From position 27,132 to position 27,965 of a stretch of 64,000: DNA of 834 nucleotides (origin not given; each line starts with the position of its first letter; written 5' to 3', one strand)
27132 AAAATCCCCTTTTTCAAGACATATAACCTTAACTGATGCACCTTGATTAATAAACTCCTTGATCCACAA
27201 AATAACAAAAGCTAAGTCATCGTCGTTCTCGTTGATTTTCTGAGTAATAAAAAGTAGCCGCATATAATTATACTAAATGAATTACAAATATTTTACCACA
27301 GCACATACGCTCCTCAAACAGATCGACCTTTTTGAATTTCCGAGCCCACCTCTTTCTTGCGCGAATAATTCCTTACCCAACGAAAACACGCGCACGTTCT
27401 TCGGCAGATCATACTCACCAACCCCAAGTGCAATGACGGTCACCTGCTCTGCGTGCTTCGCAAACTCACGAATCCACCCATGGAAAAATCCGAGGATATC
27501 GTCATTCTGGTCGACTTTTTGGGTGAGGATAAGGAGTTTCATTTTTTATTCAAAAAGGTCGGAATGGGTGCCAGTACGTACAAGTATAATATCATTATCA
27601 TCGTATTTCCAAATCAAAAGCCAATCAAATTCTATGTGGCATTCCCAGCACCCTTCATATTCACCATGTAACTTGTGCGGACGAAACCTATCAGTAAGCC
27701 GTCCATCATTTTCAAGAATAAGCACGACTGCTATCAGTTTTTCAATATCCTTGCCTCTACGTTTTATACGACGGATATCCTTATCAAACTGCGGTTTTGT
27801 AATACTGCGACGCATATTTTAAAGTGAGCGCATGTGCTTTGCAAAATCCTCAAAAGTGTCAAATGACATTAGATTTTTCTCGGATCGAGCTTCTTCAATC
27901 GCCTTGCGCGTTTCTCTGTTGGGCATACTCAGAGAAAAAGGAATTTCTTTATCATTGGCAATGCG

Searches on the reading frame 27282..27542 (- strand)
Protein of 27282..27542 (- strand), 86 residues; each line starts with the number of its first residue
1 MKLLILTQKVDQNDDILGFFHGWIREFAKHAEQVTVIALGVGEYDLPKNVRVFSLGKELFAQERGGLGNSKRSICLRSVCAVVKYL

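Call 10: search_protein_families(library=pfam, proteins=[window:27282-27542:-], max_evalue=0.01)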
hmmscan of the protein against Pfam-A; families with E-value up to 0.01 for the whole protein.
window:27282-27542:- (86 aa): 0 families

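Call 20: find_homologous_proteins(query=window:27282-27542:-, max_evalue=0.001)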
Query window:27282-27542:- (86 aa): 52 proteins with E <= 0.001 among 52 candidates.
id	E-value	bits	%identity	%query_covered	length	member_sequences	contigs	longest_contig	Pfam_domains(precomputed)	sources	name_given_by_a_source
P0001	6.5e-50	185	100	100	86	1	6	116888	-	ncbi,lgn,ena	ncbi:MAG: hypothetical protein AAB552_03680 [Patescibacteria group bacterium]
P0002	4.1e-27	112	66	99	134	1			-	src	-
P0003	7.3e-26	108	88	67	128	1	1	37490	-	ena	-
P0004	5.4e-25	105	86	67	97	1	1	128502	-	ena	-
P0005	9.0e-25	104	84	67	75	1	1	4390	-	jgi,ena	-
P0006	7.7e-24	101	66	86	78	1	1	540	-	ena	-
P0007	1.4e-23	101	63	91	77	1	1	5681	-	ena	-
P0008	3.4e-23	99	81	67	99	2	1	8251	-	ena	-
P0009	7.0e-23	98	81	67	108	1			-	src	-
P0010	1.2e-22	98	64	91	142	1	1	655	-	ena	-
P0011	2.8e-22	96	65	86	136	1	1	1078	-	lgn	-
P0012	4.7e-22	96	79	67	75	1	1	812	-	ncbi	-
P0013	1.1e-21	95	76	67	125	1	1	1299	-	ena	-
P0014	2.3e-20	90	69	69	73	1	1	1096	-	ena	-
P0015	1.4e-19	88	74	67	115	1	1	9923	-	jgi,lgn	-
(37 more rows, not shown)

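Call 23: find_encoding_contigs(protein=P0004, flank=8000, max_places=3)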
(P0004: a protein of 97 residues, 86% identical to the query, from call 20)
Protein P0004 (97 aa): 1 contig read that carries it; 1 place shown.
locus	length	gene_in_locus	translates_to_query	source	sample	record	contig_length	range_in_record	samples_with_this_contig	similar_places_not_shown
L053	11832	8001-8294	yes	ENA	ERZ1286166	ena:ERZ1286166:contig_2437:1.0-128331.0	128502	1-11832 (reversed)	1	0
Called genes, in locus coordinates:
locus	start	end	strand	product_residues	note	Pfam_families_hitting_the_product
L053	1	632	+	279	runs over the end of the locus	PF00932:LTD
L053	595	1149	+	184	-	PF00932:LTD (weak)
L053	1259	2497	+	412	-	PF13439:Glyco_transf_4, PF13579:Glyco_trans_4_4, PF20706:GT4-conflict, PF00534:Glycos_transf_1, PF13692:Glyco_trans_1_4, PF13524:Glyco_trans_1_2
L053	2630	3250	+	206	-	-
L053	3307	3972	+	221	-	PF13579:Glyco_trans_4_4 (faint), PF13439:Glyco_transf_4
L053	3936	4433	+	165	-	PF00534:Glycos_transf_1, PF13692:Glyco_trans_1_4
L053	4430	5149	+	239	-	PF13439:Glyco_transf_4, PF13579:Glyco_trans_4_4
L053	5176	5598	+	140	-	PF00534:Glycos_transf_1, PF13524:Glyco_trans_1_2, PF13692:Glyco_trans_1_4, PF20706:GT4-conflict (weak)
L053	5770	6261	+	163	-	PF01936:NYN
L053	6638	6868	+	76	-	-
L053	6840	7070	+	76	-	-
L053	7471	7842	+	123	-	PF08843:AbiEii (weak)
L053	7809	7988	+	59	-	-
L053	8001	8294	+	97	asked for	-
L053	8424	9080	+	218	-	PF00534:Glycos_transf_1, PF13692:Glyco_trans_1_4, PF13524:Glyco_trans_1_2 (weak)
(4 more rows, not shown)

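Call 24: find_encoding_contigs(protein=P0003, flank=8000, max_places=3)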
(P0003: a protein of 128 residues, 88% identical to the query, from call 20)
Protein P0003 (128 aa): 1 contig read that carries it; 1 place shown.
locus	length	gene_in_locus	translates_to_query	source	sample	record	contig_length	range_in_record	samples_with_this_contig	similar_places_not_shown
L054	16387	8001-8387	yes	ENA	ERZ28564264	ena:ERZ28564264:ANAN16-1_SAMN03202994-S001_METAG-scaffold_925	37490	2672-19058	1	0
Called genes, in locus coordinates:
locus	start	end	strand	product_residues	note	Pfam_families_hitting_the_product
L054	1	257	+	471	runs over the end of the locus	PF00932:LTD, PF00801:PKD, PF18911:PKD_4, PF00932:LTD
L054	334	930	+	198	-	-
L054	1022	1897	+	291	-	PF01073:3Beta_HSD, PF01370:Epimerase, PF02719:Polysacc_synt_2 (weak), PF04321:RmlD_sub_bind (weak), PF16363:GDP_Man_Dehyd, PF07993:NAD_binding_4 (faint)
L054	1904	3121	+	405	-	PF13439:Glyco_transf_4, PF13579:Glyco_trans_4_4, PF00534:Glycos_transf_1, PF13692:Glyco_trans_1_4, PF20706:GT4-conflict, PF13524:Glyco_trans_1_2 (weak)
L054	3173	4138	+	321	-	PF01073:3Beta_HSD, PF01370:Epimerase, PF02719:Polysacc_synt_2, PF04321:RmlD_sub_bind, PF13460:NAD_binding_10 (weak), PF16363:GDP_Man_Dehyd, PF07993:NAD_binding_4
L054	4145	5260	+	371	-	PF13439:Glyco_transf_4, PF13579:Glyco_trans_4_4, PF00534:Glycos_transf_1, PF13692:Glyco_trans_1_4, PF13524:Glyco_trans_1_2 (weak)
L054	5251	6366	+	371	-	PF20706:GT4-conflict, PF00534:Glycos_transf_1, PF13692:Glyco_trans_1_4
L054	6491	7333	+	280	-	PF03721:UDPG_MGDP_dh_N, PF00984:UDPG_MGDP_dh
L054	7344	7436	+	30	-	-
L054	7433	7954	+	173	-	PF01936:NYN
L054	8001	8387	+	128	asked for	-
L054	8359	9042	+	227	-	PF00534:Glycos_transf_1, PF13692:Glyco_trans_1_4, PF13524:Glyco_trans_1_2 (weak)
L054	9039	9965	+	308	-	-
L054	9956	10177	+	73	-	-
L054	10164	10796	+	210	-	PF13489:Methyltransf_23, PF01209:Ubie_methyltran (weak), PF13847:Methyltransf_31, PF08241:Methyltransf_11, PF08242:Methyltransf_12, PF13649:Methyltransf_25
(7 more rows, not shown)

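Call 69: search_protein_families(library=ncbifam, proteins=[window:27282-27542:-], max_evalue=0.001)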
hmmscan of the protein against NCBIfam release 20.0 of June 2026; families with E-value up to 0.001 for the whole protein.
window:27282-27542:- (86 aa): 0 families

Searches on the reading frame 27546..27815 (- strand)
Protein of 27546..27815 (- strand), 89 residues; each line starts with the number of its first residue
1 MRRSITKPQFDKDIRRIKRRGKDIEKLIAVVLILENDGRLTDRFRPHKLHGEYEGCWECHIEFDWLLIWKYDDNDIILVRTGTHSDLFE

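Call 10: search_protein_families(library=pfam, proteins=[window:27546-27815:-], max_evalue=0.01)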
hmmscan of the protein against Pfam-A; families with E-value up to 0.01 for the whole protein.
window:27546-27815:- (89 aa): 2 families
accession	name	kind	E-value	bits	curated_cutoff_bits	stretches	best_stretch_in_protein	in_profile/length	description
PF15738.11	YafQ_toxin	-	4.6e-31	107.4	30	1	6-89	5-88/88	Bacterial toxin of type II toxin-antitoxin system, YafQ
PF05016.21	ParE_toxin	-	1e-06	29.6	23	1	7-87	4-88/89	ParE toxin of type II toxin-antitoxin system, parDE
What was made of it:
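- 27546..27815 (-): yafQ-family (RelE/ParE fold) toxin gene (89 aa), 3 nt after dinJ. Pfam YafQ_toxin 107 bits (call 10).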

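Call 19: find_encoding_contigs(protein=window:27546-27815:-, flank=6000, max_places=10)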
Protein window:27546-27815:- (89 aa): 11 contigs read that carry it; 6 places shown.
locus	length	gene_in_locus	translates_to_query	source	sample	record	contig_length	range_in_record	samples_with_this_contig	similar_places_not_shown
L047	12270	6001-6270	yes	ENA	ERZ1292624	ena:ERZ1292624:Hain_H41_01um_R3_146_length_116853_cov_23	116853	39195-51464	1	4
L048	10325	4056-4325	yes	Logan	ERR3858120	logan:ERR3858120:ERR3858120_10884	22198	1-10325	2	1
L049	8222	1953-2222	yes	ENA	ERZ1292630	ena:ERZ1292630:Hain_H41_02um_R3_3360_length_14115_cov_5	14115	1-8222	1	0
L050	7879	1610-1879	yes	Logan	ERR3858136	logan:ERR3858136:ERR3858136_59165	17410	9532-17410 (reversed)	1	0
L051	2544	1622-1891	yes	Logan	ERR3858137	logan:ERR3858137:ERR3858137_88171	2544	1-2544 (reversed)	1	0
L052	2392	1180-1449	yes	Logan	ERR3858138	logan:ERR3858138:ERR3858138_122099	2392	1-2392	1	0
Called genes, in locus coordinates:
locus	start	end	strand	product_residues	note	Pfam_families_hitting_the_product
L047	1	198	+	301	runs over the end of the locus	PF18928:DUF5677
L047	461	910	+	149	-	-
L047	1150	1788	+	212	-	-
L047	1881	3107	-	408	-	PF01551:Peptidase_M23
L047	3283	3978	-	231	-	PF01209:Ubie_methyltran, PF13489:Methyltransf_23, PF02353:CMAS (weak), PF07021:MetW, PF13847:Methyltransf_31, PF08241:Methyltransf_11, PF08242:Methyltransf_12, PF13649:Methyltransf_25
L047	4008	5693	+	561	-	PF04055:Radical_SAM, PF16199:Radical_SAM_C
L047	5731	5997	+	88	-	PF04221:RelB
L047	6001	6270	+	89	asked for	PF15738:YafQ_toxin, PF05016:ParE_toxin (weak)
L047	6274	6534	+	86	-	-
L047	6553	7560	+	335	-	PF00534:Glycos_transf_1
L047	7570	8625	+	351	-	PF02350:Epimerase_2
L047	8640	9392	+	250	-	PF13489:Methyltransf_23 (weak), PF13847:Methyltransf_31 (weak), PF08241:Methyltransf_11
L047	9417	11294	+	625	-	PF13522:GATase_6, PF13537:GATase_7, PF00733:Asn_synthase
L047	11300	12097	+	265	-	PF00535:Glycos_transf_2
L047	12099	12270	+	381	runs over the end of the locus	PF00534:Glycos_transf_1, PF13692:Glyco_trans_1_4, PF13524:Glyco_trans_1_2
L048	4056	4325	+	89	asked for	PF15738:YafQ_toxin, PF05016:ParE_toxin (weak)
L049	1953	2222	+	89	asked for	PF15738:YafQ_toxin, PF05016:ParE_toxin (weak)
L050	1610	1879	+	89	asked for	PF15738:YafQ_toxin, PF05016:ParE_toxin (weak)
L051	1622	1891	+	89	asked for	PF15738:YafQ_toxin, PF05016:ParE_toxin (weak)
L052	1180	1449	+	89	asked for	PF15738:YafQ_toxin, PF05016:ParE_toxin (weak)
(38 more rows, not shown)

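Call 49: search_solved_structures(query=window:27546-27815:-, max_evalue=0.001, show_alignments=1)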
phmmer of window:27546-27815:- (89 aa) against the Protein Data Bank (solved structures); distinct sequences matched with E-value up to 0.001: 11.
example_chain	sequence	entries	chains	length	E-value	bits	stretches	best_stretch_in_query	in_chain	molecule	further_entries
4ml2_A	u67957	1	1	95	1.6e-13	53.6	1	8-88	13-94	mRNA interferase YafQ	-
4q2u_B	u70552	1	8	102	2e-13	53.3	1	8-88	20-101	mRNA interferase YafQ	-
4ml0_B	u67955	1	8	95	4.4e-13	52.2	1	7-88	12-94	Predicted toxin of the YafQ-DinJ toxin-antitoxin system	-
4ltt_A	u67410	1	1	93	2e-12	50.1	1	6-88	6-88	Uncharacterized protein, toxin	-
4mmg_A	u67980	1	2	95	2.1e-12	50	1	8-88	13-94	mRNA interferase YafQ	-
1z8m_A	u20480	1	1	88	2.2e-12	50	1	6-88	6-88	conserved hypothetical protein HP0894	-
4mmj_A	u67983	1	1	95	5.9e-12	48.6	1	7-88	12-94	Addiction module toxin, RelE/StbE family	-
4nrn_A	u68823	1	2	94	6e-12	48.6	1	6-88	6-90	metal-bound toxin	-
2otr_A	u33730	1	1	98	6.6e-12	48.4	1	6-88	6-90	Hypothetical protein HP0892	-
4ls4_A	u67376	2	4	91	1.7e-11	47.1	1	6-88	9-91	Uncharacterized protein, Toxin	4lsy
9lew_B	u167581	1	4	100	2.3e-07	33.9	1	8-88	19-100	Type II toxin-antitoxin system YafQ family toxin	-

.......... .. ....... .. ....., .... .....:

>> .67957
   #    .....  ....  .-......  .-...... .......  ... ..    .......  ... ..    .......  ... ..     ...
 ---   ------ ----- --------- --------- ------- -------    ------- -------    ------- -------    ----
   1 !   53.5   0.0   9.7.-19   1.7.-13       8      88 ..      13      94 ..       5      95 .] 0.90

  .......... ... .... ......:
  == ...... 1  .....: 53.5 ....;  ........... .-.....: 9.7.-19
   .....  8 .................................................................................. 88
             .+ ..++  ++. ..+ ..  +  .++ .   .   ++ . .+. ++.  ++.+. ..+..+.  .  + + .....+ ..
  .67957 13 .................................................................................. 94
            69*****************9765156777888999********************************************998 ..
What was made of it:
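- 27546..27815 (-): PDB E. coli YafQ 4ml2, E 1.6e-13, with the His/His/Asp/His/Phe active-site positions aligned and conserved (call 49).
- On YafQ toxin (RelE/ParE superfamily): In the alignment to 4ml2, KDHPL/RPHKL, DAHVE/ECHIE, EPDW/EFDW and GTHAALF/GTHSDLF are aligned and conserved (call 49).
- Closest known: DinJ-YafQ type II toxin-antitoxin system. Same: YafQ active-site His/His/Asp/His/Phe positions are conserved in the alignment to 4ml2 (call 49).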

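Call 69: search_protein_families(library=ncbifam, proteins=[window:27546-27815:-], max_evalue=0.001)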
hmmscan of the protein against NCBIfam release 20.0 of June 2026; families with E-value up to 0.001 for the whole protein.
window:27546-27815:- (89 aa): 2 families
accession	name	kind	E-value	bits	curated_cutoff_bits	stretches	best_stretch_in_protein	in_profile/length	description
TIGR02385.1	RelE_StbE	subfamily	6e-20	71.5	27.9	1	6-88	4-88/88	type II toxin-antitoxin system mRNA interferase toxin, RelE/StbE family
TIGR00053.1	TIGR00053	subfamily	9.4e-17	61.4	87.25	1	6-88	6-91/92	YafQ family addiction module toxin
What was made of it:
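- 27546..27815 (-): TIGR02385 71.5 bits, above the 27.9 cutoff (call 69).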
